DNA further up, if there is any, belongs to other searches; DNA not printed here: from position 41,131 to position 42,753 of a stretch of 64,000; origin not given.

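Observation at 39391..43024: Assimilatory sulfite reductase translationally coupled to an FrhB/FpoF-family protein: possible split, bacterial analogue of F420-dependent Fsr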

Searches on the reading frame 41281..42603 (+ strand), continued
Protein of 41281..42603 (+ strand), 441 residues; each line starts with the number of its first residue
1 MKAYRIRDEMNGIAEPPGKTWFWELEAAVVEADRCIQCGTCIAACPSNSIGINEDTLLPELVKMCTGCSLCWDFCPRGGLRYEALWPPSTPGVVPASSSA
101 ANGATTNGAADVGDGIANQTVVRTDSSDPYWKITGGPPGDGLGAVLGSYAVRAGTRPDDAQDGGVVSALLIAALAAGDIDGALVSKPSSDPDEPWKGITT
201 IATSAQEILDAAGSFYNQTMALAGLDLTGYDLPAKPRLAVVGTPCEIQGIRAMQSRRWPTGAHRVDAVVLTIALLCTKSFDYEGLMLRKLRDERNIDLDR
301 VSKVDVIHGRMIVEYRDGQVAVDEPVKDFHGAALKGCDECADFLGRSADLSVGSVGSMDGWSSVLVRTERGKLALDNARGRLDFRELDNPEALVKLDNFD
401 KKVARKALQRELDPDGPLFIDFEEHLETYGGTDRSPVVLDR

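Call 47: search_protein_families(library=pfam, proteins=[P0159, P0125], max_evalue=0.001)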
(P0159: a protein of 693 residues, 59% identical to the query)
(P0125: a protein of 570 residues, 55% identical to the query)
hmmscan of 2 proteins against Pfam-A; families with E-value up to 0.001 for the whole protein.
P0159 (693 aa): 10 families
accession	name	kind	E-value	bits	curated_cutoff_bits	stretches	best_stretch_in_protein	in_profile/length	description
PF04422.18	FrhB_FdhB_N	-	3.6e-17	62.7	22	1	526-590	14-75/78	Coenzyme F420 hydrogenase/dehydrogenase, beta subunit N-term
PF03460.22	NIR_SIR_ferr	-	1e-14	54.5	24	1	160-216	10-66/69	Nitrite/Sulfite reductase ferredoxin-like half domain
PF01077.27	NIR_SIR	-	1.5e-13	50.9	27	1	2-47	28-73/158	Nitrite and sulphite reductase 4Fe-4S domain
PF00037.32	Fer4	-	2.5e-06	27.5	21.1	1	413-434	2-23/24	4Fe-4S binding domain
PF13237.11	Fer4_10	-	1.2e-05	25.6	25.5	1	413-450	3-43/53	4Fe-4S dicluster domain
PF12838.12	Fer4_7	-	1.3e-05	26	27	1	413-432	32-51/52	4Fe-4S dicluster domain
PF13187.11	Fer4_9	-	3.9e-05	24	27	1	406-433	34-51/52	4Fe-4S dicluster domain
PF12797.12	Fer4_2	-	5.8e-05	23.2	24.5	1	413-431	4-22/22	4Fe-4S binding domain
PF14697.11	Fer4_21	-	0.00051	20.6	35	1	413-451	2-43/59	4Fe-4S dicluster domain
PF12837.12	Fer4_6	-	0.00073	19.8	25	1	416-433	6-23/24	4Fe-4S binding domain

P0125 (570 aa): 10 families
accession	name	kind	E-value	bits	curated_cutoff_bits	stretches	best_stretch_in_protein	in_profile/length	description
PF04432.18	FrhB_FdhB_C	-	2e-33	115.9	23.3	1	365-507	3-135/150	Coenzyme F420 hydrogenase/dehydrogenase, beta subunit C terminus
PF04422.18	FrhB_FdhB_N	-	5.3e-22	78.2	22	1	272-344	2-74/78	Coenzyme F420 hydrogenase/dehydrogenase, beta subunit N-term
PF14697.11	Fer4_21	-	7.8e-10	39.2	35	1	196-243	1-52/59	4Fe-4S dicluster domain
PF13237.11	Fer4_10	-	9e-09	35.6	25.5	1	197-243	3-53/53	4Fe-4S dicluster domain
PF00037.32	Fer4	-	1.6e-08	34.5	21.1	1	197-218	2-23/24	4Fe-4S binding domain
PF13187.11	Fer4_9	-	2.4e-08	34.3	27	1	202-245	1-50/52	4Fe-4S dicluster domain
PF13484.11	Fer4_16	-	3e-07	31.5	30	0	202-218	1-17/66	4Fe-4S double cluster binding domain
PF12838.12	Fer4_7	-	5.3e-06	27.3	27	1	194-216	29-51/52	4Fe-4S dicluster domain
PF12837.12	Fer4_6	-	2e-05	24.8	25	1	197-216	3-22/24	4Fe-4S binding domain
PF12797.12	Fer4_2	-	6.3e-05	23.1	24.5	1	197-215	4-22/22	4Fe-4S binding domain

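Call 66: predict_structure(alignment_id=A1)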
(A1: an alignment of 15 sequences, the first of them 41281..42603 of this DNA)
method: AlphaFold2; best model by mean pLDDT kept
length: 441 residues; sequences in the alignment: 15
mean_pLDDT: 81.0   pTM: 0.83
mean pLDDT of the five models: 81.0, 80.0, 79.1, 78.5, 76.6
residues with pLDDT >= 90: 214; 70-90: 135; 50-70: 35; < 50: 57
segments of 3 or more residues with pLDDT < 50: 1-10, 89-129, 137-140
pLDDT, mean of each block of 10 residues (from residue 1): 43 63 94 93 93 89 91 95 77 33 28 32 42 49 83 76 85 96 89 79 94 75 89 94 94 79 88 91 87 90 79 88 91 92 93 88 92 93 92 90 91 90 91 84 57
secondary structure, 60 per line:
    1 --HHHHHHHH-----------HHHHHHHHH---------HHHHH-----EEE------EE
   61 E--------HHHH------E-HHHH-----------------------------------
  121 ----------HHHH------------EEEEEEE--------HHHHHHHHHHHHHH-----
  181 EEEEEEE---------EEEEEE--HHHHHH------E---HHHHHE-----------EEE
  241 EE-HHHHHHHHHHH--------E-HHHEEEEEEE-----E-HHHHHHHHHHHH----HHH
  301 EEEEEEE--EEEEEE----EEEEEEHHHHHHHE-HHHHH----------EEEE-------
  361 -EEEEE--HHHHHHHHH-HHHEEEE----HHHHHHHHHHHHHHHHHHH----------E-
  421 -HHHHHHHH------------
elements in order: H3-10 H22-30 H40-44 E50-52 E59-61 H70-73 H82-85 H131-134 E147-153 H162-175 E181-187 E197-202 H205-210 H221-225 E238-242 H244-254 E268-274 H282-293 E301-307 E310-315 E320-325 H326-332 H335-339 E350-353 E362-366 H369-377 E382-385 H390-408 H422-429

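Call 68: fold_search(model_id=the predicted structure, library=pdb)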
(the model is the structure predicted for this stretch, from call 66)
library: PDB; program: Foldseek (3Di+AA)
matches with E <= 10: 620; with E <= 0.001: 21
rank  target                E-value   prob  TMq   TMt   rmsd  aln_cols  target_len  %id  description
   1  8riu_B                1.3e-26  1.00  0.68  0.80   5.0       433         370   29  Crystal structure of the F420-reducing carbon monoxide dehydrogenase component from the ethanotroph Candidatus Ethanop (released 2024-10-02)
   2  8rja_E                1.6e-23  1.00  0.64  0.80   5.6       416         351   24  Crystal structure of the F420-reducing formylmethanofuran dehydrogenase complex from the ethanotroph Candidatus Ethano (released 2024-10-02)
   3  6qgr_B                8.7e-23  1.00  0.55  0.82   2.4       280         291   28  The F420-reducing [NiFe] hydrogenase complex from Methanosarcina barkeri at the Nia-S state (released 2019-10-23)
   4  7np8_B                1.3e-22  1.00  0.63  0.45   3.7       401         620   25  Crystal structure of the Coenzyme F420-dependent sulfite reductase from Methanocaldococcus jannaschii at 2.3-A resolut (released 2022-03-23)
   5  7np8_A                1.7e-22  1.00  0.63  0.45   3.6       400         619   25  Crystal structure of the Coenzyme F420-dependent sulfite reductase from Methanocaldococcus jannaschii at 2.3-A resolut (released 2022-03-23)
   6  7npa_D                2.1e-22  1.00  0.63  0.46   3.6       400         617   24  Crystal structure of the Coenzyme F420-dependent sulfite reductase from Methanothermococcus thermolithotrophicus at 1. (released 2022-03-23)
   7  6qii_B                2.4e-22  1.00  0.54  0.80   2.4       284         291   28  Xenon derivatization of the F420-reducing [NiFe] hydrogenase complex from Methanosarcina barkeri (released 2019-10-23)
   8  7npa_N                5.8e-22  1.00  0.62  0.45   3.9       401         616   25  Crystal structure of the Coenzyme F420-dependent sulfite reductase from Methanothermococcus thermolithotrophicus at 1. (released 2022-03-23)
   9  7npa_A                1.7e-21  1.00  0.63  0.46   3.6       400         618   24  Crystal structure of the Coenzyme F420-dependent sulfite reductase from Methanothermococcus thermolithotrophicus at 1. (released 2022-03-23)
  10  4ci0_C                2.8e-21  1.00  0.56  0.86   2.0       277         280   32  Electron cryo-microscopy of F420-reducing NiFe hydrogenase Frh (released 2014-02-26)
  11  9r51_B                1.1e-20  1.00  0.55  0.85   3.4       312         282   27  Dimeric state of the F420-reducing hydrogenase from Methanothermococcus thermolithotrophicus in crystalline form 1 (released 2025-10-22)
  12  9r52_B                2.6e-19  1.00  0.53  0.81   3.9       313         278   26  Dimeric state of the F420-reducing hydrogenase from Methanothermococcus thermolithotrophicus in crystalline form 2 (released 2025-10-22)
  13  5dqr_D                4.6e-16  1.00  0.52  0.55   7.4       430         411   16  The crystal structure of Arabidopsis 7-hydroxymethyl chlorophyll a reductase (HCAR) (released 2016-04-20)
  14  8rvu_E                7.4e-16  1.00  0.49  0.56   5.9       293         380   26  CryoEM structure of the Elp-Hdr complex of Methanothermobacter marburgensis state 2 (composite structure) (released 2025-05-14)
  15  5dqr_E                8.8e-16  1.00  0.47  0.51   7.5       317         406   17  The crystal structure of Arabidopsis 7-hydroxymethyl chlorophyll a reductase (HCAR) (released 2016-04-20)
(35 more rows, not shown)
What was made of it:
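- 41281..42606 (+): FrhB/FpoF-family iron-sulfur flavoprotein (441 aa), putative aFsr-beta electron-input subunit. AF2 model pLDDT 81; Foldseek top hits are F420-reducing subunits (calls 66, 68).
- On FrhB/FpoF family (Pfam PF04422 + PF04432): Foldseek TM-scores normalised to the target are 0.80-0.86 to 8riu_B, 6qgr_B and 4ci0_C (calls 66, 68).
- The ferredoxin-dependent family member HCAR is far more distant, at 16% identity (call 68). The FrhB fold also occurs in ferredoxin-dependent HCAR (call 68).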

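Call 73: list_cluster_members(proteins=[P0133, P0134, P0135, P0136, P0138, P0153, P0174, P0179, P0182, P0144])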
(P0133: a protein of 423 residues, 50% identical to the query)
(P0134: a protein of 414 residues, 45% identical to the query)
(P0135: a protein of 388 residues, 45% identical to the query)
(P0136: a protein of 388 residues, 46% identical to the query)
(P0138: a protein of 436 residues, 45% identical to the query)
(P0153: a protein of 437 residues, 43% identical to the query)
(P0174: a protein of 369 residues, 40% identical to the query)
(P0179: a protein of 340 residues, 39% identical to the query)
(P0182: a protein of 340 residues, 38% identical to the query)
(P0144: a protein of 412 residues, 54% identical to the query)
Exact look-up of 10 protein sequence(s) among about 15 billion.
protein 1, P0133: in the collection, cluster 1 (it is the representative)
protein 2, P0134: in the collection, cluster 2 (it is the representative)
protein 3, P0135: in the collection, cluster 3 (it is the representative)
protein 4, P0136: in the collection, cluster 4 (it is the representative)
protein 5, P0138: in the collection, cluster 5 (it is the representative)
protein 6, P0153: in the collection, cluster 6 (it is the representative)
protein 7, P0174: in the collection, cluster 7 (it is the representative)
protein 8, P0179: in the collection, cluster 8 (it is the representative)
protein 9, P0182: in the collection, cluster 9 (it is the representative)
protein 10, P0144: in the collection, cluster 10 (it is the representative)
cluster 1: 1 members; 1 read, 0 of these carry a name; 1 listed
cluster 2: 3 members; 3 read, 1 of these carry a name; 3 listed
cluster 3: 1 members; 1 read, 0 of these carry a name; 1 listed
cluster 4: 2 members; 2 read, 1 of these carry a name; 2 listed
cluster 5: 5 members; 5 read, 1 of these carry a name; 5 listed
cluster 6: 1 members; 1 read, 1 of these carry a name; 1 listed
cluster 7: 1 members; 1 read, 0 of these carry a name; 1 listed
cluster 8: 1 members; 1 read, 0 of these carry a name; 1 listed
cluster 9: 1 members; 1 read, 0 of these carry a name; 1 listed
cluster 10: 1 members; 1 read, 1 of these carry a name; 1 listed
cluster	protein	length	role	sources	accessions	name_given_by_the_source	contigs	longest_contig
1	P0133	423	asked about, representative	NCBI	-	-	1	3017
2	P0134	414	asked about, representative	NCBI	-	-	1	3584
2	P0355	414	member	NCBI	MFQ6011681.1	MAG: Coenzyme F420 hydrogenase/dehydrogenase, beta subunit C-terminal domain ...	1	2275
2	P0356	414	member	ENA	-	-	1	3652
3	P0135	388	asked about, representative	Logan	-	-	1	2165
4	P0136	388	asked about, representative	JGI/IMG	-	-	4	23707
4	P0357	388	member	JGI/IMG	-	coenzyme F420 hydrogenase subunit beta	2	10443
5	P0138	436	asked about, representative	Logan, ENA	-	-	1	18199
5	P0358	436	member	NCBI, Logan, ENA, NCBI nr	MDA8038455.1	MAG: Coenzyme F420 hydrogenase/dehydrogenase, beta subunit C-terminal domain ... | Coenzyme F420 hydrogenase/dehydrogenase, beta subunit C-terminal domain [Actinomycetota ...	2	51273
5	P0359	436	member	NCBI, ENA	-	-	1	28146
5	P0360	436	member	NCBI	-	-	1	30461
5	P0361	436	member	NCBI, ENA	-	-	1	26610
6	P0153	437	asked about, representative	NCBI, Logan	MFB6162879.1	MAG: Coenzyme F420 hydrogenase/dehydrogenase, beta subunit C-terminal domain ...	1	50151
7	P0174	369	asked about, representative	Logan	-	-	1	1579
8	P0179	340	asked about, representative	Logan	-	-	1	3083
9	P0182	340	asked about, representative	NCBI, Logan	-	-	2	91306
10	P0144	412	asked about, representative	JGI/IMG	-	coenzyme F420 hydrogenase subunit beta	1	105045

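Call 74: find_encoding_contigs(protein=P0138, flank=8000, max_places=1)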
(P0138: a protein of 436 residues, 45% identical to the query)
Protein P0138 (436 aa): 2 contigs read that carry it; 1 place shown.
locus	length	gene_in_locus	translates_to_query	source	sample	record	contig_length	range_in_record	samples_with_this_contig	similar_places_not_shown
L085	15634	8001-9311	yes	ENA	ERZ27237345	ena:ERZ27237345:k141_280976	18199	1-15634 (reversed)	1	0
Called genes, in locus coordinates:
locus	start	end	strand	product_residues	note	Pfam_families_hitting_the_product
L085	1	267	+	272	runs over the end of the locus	PF00590:TP_methylase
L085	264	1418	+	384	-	PF01888:CbiD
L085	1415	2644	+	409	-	PF00590:TP_methylase, PF01135:PCMT (faint)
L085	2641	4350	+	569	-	PF11760:CbiG_N, PF01890:CbiG_C, PF00590:TP_methylase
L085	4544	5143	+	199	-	PF02570:CbiC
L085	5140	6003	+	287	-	PF01903:CbiX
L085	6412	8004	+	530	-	PF03460:NIR_SIR_ferr, PF01077:NIR_SIR, PF03460:NIR_SIR_ferr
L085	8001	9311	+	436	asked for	PF12838:Fer4_7 (faint), PF00037:Fer4 (weak), PF12797:Fer4_2 (faint), PF13237:Fer4_10, PF14697:Fer4_21, PF13187:Fer4_9 (weak), PF04422:FrhB_FdhB_N, PF04432:FrhB_FdhB_C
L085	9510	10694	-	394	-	PF02515:CoA_transf_3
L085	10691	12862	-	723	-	PF17767:NAPRTase_N, PF04095:NAPRTase (faint), PF00857:Isochorismatase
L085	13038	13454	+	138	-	-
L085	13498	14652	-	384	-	PF01425:Amidase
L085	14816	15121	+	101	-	PF01475:FUR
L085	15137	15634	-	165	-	?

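Call 75: find_encoding_contigs(protein=P0153, flank=8000, max_places=1)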
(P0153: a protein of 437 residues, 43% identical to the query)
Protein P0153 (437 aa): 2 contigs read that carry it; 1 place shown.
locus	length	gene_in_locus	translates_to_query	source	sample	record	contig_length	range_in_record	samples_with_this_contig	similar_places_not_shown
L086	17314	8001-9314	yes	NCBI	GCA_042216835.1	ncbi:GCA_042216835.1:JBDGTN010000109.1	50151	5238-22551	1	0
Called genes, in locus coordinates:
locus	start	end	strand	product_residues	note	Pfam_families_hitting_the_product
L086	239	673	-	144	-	PF01325:Fe_dep_repress, PF12840:HTH_20 (weak), PF02742:Fe_dep_repr_C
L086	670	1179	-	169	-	-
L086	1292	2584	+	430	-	PF00425:Chorismate_bind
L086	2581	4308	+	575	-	PF02776:TPP_enzyme_N, PF02775:TPP_enzyme_C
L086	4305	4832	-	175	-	-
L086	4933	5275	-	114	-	PF00226:DnaJ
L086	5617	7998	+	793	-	PF00581:Rhodanese, PF03460:NIR_SIR_ferr (weak), PF01077:NIR_SIR, PF03460:NIR_SIR_ferr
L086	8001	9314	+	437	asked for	PF12838:Fer4_7 (faint), PF13187:Fer4_9 (faint), PF00037:Fer4 (faint), PF13237:Fer4_10, PF14697:Fer4_21, PF13484:Fer4_16 (faint), PF04422:FrhB_FdhB_N, PF04432:FrhB_FdhB_C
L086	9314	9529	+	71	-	-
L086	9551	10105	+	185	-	PF01142:TruD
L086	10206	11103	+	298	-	PF01142:TruD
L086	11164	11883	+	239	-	PF09876:DUF2103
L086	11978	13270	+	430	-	PF00342:PGI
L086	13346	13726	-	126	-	PF06271:RDD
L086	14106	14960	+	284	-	PF26491:WH_Halo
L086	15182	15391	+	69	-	-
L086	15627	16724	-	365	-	PF26422:Halo_JAB_MPN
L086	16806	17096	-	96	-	PF19091:DUF5779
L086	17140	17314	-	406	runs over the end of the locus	PF13191:AAA_16 (faint), PF13401:AAA_22 (faint), PF05496:RuvB_N (weak), PF00004:AAA, PF07724:AAA_2 (weak), PF07728:AAA_5 (weak), PF17862:AAA_lid_3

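Call 76: find_encoding_contigs(protein=P0136, flank=8000, max_places=1)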
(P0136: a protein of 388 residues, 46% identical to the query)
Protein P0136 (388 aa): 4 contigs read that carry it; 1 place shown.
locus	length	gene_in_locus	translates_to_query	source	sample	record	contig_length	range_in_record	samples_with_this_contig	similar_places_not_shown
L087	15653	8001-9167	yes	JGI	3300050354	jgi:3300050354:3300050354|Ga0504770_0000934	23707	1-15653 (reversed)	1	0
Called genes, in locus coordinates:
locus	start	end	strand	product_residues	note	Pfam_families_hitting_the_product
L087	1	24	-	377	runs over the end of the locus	PF02746:MR_MLE_N, PF13378:MR_MLE_C, PF26685:DUF8230_C (weak)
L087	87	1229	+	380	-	PF00037:Fer4 (weak), PF12837:Fer4_6 (weak), PF12838:Fer4_7, PF13237:Fer4_10 (weak), PF04422:FrhB_FdhB_N, PF04432:FrhB_FdhB_C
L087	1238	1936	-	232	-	PF03167:UDG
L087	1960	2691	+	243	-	PF00300:His_Phos_1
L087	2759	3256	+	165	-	PF11290:DUF3090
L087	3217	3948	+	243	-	PF00454:PI3_PI4_kinase (weak)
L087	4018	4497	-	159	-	PF08534:Redoxin, PF00578:AhpC-TSA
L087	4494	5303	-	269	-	PF01975:SurE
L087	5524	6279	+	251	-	PF01507:PAPS_reduct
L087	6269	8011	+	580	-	PF03460:NIR_SIR_ferr, PF01077:NIR_SIR, PF03460:NIR_SIR_ferr, PF01077:NIR_SIR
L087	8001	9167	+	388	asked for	PF12838:Fer4_7 (faint), PF13187:Fer4_9 (faint), PF00037:Fer4 (weak), PF12797:Fer4_2 (faint), PF13237:Fer4_10, PF14697:Fer4_21 (weak), PF04422:FrhB_FdhB_N, PF04432:FrhB_FdhB_C, +3 more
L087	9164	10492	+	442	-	PF01507:PAPS_reduct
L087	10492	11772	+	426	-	PF00009:GTP_EFTU, PF22594:GTP-eEF1A_C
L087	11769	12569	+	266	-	PF13241:NAD_binding_7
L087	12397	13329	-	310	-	PF01263:Aldose_epim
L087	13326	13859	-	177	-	PF01661:Macro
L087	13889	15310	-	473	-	PF13464:RodZ_C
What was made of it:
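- In L087 the gene sits inside cysH-sir-frhB-cysD-cysN-siroheme synthase (call 76). In L087 the pair sits inside a complete cys operon (call 76). A second FrhB paralogue away from sir is present in L087 (call 76).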

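Call 84: list_cluster_members(proteins=[P0001, P0271, P0004, P0136])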
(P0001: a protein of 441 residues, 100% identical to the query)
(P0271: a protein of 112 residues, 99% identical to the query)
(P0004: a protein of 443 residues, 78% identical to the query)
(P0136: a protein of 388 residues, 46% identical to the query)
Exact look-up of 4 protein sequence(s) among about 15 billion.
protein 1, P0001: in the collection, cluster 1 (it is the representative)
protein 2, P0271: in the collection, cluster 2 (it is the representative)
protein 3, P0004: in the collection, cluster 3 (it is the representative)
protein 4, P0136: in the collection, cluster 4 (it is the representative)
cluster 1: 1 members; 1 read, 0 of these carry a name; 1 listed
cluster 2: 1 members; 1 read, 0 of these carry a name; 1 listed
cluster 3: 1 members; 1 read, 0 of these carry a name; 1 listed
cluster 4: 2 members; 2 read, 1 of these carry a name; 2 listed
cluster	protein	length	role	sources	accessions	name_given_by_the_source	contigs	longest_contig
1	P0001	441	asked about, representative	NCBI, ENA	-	-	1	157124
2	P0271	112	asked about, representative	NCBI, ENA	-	-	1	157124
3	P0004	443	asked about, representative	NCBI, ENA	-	-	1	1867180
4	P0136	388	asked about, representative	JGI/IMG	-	-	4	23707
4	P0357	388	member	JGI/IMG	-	coenzyme F420 hydrogenase subunit beta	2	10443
